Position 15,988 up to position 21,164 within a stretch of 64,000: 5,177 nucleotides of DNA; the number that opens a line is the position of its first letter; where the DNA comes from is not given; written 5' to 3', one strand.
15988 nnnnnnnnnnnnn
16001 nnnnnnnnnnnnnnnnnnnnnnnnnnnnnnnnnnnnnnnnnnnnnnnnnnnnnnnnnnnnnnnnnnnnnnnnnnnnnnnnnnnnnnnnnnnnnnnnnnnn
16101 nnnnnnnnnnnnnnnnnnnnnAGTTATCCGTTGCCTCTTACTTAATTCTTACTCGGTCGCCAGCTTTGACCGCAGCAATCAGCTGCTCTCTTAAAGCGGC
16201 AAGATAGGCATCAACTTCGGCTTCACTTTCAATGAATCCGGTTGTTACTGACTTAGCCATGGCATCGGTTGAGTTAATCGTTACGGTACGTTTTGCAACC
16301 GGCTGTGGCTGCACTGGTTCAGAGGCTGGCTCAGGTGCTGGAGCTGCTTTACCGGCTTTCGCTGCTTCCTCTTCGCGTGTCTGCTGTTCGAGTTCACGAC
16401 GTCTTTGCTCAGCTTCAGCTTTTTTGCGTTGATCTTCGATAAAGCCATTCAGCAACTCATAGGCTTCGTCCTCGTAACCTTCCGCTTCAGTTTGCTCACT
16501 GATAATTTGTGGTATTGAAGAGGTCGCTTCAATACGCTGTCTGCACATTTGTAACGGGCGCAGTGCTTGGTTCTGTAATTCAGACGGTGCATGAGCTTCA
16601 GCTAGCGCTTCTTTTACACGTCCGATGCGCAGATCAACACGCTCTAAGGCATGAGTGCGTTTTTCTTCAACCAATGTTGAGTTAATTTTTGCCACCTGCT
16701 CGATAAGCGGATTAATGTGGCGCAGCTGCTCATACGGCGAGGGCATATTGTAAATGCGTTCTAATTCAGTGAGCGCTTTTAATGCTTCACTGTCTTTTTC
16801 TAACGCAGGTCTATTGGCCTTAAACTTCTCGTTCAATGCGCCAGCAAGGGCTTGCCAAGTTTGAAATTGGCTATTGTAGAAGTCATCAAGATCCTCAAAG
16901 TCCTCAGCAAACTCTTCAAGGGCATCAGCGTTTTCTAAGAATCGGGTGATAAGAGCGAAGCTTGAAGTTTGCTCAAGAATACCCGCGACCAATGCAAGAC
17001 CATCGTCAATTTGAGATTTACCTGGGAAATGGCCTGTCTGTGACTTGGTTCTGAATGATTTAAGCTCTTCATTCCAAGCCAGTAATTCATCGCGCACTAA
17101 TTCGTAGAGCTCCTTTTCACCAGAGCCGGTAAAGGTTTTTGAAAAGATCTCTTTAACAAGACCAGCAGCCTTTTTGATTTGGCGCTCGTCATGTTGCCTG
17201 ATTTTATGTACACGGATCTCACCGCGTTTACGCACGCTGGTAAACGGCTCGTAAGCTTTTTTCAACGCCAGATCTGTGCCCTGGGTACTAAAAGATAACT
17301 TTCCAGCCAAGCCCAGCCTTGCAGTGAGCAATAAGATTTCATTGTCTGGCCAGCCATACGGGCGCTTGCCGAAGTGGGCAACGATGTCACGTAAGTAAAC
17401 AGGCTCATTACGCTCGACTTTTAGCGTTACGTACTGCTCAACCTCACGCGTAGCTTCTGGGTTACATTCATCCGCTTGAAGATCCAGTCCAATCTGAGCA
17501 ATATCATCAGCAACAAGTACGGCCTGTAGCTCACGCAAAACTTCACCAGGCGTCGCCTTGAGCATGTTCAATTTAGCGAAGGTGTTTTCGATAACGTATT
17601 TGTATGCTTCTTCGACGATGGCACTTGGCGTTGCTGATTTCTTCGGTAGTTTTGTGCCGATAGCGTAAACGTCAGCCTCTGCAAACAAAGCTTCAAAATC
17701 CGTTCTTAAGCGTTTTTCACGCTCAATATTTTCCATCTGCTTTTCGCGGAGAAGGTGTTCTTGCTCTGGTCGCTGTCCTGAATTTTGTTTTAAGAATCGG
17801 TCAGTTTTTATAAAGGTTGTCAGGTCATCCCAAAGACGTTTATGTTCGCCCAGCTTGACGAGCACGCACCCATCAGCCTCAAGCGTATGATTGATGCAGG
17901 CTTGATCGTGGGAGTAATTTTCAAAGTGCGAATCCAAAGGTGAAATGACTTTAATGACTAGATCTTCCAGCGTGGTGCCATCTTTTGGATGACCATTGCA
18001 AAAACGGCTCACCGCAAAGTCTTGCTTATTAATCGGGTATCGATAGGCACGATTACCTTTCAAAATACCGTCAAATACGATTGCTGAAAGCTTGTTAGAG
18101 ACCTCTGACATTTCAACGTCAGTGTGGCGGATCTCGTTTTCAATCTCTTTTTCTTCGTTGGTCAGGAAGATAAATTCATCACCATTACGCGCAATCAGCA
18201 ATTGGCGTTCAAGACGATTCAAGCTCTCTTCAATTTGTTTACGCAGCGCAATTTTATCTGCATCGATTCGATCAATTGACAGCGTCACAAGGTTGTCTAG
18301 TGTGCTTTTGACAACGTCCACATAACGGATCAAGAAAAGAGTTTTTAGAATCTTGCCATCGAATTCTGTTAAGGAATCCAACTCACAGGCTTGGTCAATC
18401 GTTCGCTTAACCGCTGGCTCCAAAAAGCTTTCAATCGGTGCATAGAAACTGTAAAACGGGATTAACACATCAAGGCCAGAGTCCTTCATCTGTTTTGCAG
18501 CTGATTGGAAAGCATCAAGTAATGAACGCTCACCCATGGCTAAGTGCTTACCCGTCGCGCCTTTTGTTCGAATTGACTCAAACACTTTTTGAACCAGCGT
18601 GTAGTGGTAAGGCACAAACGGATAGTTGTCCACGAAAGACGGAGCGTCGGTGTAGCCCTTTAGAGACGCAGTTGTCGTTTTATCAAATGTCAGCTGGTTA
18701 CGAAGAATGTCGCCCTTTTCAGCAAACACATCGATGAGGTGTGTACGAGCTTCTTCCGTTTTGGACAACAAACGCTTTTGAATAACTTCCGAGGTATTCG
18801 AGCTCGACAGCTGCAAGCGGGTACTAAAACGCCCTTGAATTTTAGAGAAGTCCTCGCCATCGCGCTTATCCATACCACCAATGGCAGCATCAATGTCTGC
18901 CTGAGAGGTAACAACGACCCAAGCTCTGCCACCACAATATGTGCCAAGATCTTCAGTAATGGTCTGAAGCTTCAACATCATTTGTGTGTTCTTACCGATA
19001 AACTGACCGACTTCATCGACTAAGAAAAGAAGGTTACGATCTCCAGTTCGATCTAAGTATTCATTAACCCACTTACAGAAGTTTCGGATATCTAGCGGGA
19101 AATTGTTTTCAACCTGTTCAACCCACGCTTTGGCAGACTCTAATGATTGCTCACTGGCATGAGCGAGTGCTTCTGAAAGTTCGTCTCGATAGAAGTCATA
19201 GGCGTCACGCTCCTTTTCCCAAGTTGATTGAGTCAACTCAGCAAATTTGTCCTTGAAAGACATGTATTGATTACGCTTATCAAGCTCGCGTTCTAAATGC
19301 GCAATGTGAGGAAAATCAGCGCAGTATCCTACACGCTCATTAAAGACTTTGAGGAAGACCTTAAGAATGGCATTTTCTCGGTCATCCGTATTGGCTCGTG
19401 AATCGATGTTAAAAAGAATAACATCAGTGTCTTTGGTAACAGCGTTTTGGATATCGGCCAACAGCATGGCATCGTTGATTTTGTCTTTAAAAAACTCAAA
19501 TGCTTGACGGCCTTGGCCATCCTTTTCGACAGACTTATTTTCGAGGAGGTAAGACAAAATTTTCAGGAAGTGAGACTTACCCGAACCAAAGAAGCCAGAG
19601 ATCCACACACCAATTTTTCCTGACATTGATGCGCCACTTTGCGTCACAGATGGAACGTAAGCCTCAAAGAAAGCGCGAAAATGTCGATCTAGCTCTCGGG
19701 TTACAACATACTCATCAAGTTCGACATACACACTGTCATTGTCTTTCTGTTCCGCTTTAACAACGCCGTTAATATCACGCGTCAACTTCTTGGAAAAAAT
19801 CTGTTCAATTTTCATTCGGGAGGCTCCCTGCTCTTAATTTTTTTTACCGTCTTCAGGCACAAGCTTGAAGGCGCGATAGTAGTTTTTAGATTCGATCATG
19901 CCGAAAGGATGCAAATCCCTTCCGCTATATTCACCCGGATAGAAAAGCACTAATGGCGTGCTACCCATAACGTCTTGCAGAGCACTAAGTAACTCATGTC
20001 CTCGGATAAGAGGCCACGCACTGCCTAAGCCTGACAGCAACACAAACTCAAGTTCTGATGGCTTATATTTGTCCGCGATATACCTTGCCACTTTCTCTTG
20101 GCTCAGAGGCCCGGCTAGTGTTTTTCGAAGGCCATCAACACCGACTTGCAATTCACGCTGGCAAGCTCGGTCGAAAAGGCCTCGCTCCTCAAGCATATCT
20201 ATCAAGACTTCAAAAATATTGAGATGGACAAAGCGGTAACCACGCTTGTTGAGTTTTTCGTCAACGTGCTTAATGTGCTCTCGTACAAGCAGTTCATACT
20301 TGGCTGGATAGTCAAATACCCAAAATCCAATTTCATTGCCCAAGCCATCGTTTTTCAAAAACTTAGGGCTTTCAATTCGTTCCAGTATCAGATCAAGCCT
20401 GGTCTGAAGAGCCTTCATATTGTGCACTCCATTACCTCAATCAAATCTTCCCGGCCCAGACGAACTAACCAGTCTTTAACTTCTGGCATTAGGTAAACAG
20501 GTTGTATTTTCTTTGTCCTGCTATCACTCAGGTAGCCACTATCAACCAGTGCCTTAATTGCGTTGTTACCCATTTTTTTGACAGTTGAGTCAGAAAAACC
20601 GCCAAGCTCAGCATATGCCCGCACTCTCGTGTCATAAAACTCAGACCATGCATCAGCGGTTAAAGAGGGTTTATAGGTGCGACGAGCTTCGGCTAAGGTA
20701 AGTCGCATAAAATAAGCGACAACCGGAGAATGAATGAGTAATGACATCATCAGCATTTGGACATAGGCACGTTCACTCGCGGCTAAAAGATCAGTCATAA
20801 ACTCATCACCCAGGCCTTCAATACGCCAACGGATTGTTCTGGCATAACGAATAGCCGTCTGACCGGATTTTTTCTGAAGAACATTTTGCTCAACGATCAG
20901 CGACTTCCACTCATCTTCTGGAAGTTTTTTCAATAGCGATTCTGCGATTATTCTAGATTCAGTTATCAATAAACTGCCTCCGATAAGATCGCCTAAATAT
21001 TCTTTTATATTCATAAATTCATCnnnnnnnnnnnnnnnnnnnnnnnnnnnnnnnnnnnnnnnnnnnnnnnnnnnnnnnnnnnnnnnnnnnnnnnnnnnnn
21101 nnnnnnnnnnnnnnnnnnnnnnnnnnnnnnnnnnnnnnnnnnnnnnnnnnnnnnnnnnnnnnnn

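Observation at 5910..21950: Complete type 1 BREX locus with WYL regulator and an embedded type IV restriction gene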

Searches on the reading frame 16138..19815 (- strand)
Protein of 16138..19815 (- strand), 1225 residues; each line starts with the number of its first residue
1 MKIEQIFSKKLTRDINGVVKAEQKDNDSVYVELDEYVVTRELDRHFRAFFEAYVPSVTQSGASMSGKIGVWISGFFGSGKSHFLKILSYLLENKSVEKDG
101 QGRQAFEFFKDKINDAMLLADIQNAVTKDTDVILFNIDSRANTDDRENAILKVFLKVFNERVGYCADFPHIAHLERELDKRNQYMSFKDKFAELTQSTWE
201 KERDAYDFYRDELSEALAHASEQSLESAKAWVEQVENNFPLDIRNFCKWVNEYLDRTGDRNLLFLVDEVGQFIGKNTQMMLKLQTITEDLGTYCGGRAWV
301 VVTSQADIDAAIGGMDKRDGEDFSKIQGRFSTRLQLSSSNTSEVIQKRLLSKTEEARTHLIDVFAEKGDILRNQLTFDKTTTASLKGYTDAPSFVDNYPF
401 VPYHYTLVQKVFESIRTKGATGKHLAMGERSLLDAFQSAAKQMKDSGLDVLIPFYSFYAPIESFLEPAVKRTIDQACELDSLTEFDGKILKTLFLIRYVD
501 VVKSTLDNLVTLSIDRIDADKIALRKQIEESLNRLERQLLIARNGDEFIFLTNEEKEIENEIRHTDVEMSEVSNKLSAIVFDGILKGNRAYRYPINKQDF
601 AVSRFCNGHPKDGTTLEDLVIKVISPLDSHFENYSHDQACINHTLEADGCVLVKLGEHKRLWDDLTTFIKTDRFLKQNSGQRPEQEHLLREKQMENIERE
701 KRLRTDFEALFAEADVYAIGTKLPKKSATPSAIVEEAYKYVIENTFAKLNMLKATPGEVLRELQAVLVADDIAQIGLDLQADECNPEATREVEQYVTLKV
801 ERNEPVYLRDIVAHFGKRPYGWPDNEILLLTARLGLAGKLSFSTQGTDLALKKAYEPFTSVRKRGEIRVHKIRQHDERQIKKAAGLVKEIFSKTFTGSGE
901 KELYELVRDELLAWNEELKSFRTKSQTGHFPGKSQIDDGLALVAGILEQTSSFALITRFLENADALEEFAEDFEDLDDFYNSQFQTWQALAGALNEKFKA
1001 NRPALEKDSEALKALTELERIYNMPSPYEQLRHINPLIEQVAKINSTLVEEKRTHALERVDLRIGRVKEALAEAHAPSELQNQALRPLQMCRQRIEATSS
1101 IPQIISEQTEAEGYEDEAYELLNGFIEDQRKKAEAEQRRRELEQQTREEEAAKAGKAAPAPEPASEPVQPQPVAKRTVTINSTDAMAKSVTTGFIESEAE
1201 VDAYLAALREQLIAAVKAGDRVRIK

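Call 3: search_protein_families(proteins=[window:16138-19815:-], library=padloc)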
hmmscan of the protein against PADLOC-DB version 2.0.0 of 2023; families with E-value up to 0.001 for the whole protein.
window:16138-19815:- (1225 aa): 13 families
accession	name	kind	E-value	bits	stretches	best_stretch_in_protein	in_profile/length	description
PDLC02471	BrxC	-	0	1536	1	1-1225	1-1190/1190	BrxC-PglY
PDLC02479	BrxC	-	3.2e-254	845.1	1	1-1224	1-1172/1172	BrxC-PglY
PDLC02491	BrxC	-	1.4e-245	815.3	1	1-781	5-792/794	BrxC-PglY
PDLC02476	BrxC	-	8.6e-71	236.9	1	3-559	6-552/1180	BrxC-PglY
PDLC02484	BrxC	-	1.4e-60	203.4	1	3-825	5-833/1186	BrxC-PglY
PDLC02492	BrxC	-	1.5e-53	180.4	1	828-1224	2-376/377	BrxC-PglY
PDLC02483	BrxC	-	3.1e-51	172.5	1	1-566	3-567/1212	BrxC-PglY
PDLC02489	BrxC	-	2.8e-45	152.9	1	21-577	28-569/1146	BrxC-PglY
PDLC02486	BrxC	-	1.4e-40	137.1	1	1-839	1-857/1207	BrxC-PglY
PDLC02493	BrxC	-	8.7e-36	121.4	1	1-748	2-733/1215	BrxC-PglY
PDLC02474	BrxC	-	5e-30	102.3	2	261-562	265-580/1223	BrxC-PglY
PDLC02488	BrxC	-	1.6e-14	50.8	1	31-96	33-93/1240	BrxC-PglY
PDLC04140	mad8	-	0.00084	16.9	0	70-291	30-224/314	mads_8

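Call 4: search_protein_families(proteins=[window:16138-19815:-], library=ncbifam)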
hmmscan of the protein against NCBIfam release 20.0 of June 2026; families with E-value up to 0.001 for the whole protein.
window:16138-19815:- (1225 aa): 1 family
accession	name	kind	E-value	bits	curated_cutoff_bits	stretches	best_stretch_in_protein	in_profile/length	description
NF033441.0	BREX_BrxC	hypoth_equivalog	0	1221.4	400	1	2-1212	1-1172/1173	BREX system P-loop protein BrxC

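Call 86: search_solved_structures(query=window:16138-19815:-)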
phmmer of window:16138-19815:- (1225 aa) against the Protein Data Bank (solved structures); distinct sequences matched with E-value up to 0.001: 3.
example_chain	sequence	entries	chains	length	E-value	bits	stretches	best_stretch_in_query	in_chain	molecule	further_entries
9zdx_C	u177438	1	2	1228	0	1146.4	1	1-1224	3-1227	BREX system P-loop protein BrxC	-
9zn5_A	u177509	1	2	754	1.6e-207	695.1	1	3-554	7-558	BrxC-BrxB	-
9zll_A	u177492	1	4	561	4.8e-207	693.6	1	3-555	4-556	Putative conjugative transfer protein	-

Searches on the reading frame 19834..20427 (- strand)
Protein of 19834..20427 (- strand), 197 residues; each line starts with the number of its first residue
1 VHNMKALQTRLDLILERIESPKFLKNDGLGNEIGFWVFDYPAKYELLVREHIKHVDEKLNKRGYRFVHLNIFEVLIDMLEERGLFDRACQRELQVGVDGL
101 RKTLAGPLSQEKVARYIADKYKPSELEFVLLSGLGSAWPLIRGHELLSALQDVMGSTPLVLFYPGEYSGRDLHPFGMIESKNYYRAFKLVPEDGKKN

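Call 3: search_protein_families(proteins=[window:19834-20427:-], library=padloc)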
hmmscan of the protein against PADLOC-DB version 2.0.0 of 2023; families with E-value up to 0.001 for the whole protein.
window:19834-20427:- (197 aa): 9 families
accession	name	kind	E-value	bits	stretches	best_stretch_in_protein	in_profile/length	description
PDLC02463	BrxB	-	5.6e-71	236.6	1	4-192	2-192/193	BrxB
PDLC02466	BrxB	-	9.2e-23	79.1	1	4-190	1-185/185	BrxB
PDLC02468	BrxB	-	8.3e-16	56.6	1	67-190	2-131/135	BrxB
PDLC02459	BrxB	-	3.1e-11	41.4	1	32-185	28-199/203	BrxB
PDLC02461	BrxB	-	7.6e-10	36.8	1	13-170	14-171/200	BrxB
PDLC02462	BrxB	-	6e-09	34.1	1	35-189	29-198/202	BrxB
PDLC02467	BrxB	-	1.4e-07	29.4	1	78-188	72-182/193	BrxB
PDLC02469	BrxB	-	0.00033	18.3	1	36-170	30-160/184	BrxB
PDLC03766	Drt9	-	0.00091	16.1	0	62-154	322-409/488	DRT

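Call 4: search_protein_families(proteins=[window:19834-20427:-], library=ncbifam)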
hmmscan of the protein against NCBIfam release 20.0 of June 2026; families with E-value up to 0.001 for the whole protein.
window:19834-20427:- (197 aa): 0 families

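Call 73: profile_search(protein=window:19834-20418:-)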
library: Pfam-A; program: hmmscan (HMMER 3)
A. the first sequence (194 residues): domains with independent E <= 10: 1; with E <= 0.001: 1
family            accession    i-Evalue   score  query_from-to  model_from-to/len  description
BrxB              PF08747.16    1.3e-35   122.5      65-186         2-124/124  BREX protein BrxB

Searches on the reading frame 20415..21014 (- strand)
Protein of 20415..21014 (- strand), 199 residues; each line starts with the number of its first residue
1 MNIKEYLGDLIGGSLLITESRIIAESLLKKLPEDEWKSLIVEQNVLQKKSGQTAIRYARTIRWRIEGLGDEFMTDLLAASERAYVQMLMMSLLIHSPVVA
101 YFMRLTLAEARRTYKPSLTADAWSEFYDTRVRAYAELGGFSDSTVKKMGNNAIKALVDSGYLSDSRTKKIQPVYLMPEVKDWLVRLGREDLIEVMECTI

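Call 3: search_protein_families(proteins=[window:20415-21014:-], library=padloc)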
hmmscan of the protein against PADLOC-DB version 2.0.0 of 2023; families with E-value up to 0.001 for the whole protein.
window:20415-21014:- (199 aa): 10 families
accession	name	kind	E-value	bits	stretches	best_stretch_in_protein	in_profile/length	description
PDLC02439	BrxA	-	5.3e-108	357.1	1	1-198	2-199/200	BrxA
PDLC02441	BrxA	-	6.6e-40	135.2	1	5-197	15-207/209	BrxA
PDLC02457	BrxA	-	9.3e-37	124.7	1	5-197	7-199/201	BrxA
PDLC02451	BrxA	-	4.2e-23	80.5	1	4-198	5-200/201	BrxA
PDLC02443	BrxA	-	1.5e-16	58.7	1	9-191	11-191/203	BrxA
PDLC02452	BrxA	-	1.4e-15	55.5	1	6-182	3-179/204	BrxA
PDLC02440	BrxA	-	9.2e-08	30.1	1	3-185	2-185/199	BrxA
PDLC02447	BrxA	-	3.9e-07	28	1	3-175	2-175/199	BrxA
PDLC02450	BrxA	-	8.4e-07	26.6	1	14-169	25-176/259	BrxA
PDLC02438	BrxA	-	0.00027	18.9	1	15-165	14-164/200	BrxA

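Call 4: search_protein_families(proteins=[window:20415-21014:-], library=ncbifam)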
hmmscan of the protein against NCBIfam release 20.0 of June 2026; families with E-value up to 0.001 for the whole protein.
window:20415-21014:- (199 aa): 0 families

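Call 72: profile_search(protein=window:20415-21014:-)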
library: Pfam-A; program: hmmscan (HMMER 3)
A. the first sequence (199 residues): domains with independent E <= 10: 1; with E <= 0.001: 1
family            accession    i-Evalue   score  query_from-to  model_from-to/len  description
BrxA              PF08849.17    7.8e-39   133.8       4-185         1-182/184  BrxA

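Call 83: search_solved_structures(query=window:20415-21014:-)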
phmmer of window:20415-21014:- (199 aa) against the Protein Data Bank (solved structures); distinct sequences matched with E-value up to 0.001: 2.
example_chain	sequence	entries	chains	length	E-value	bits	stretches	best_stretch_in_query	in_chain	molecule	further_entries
7zge_A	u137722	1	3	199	8.3e-125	417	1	1-199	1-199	BrxA, BREX phage defence protein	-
3bhw_A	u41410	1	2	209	3.3e-25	92.3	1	5-192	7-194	Uncharacterized protein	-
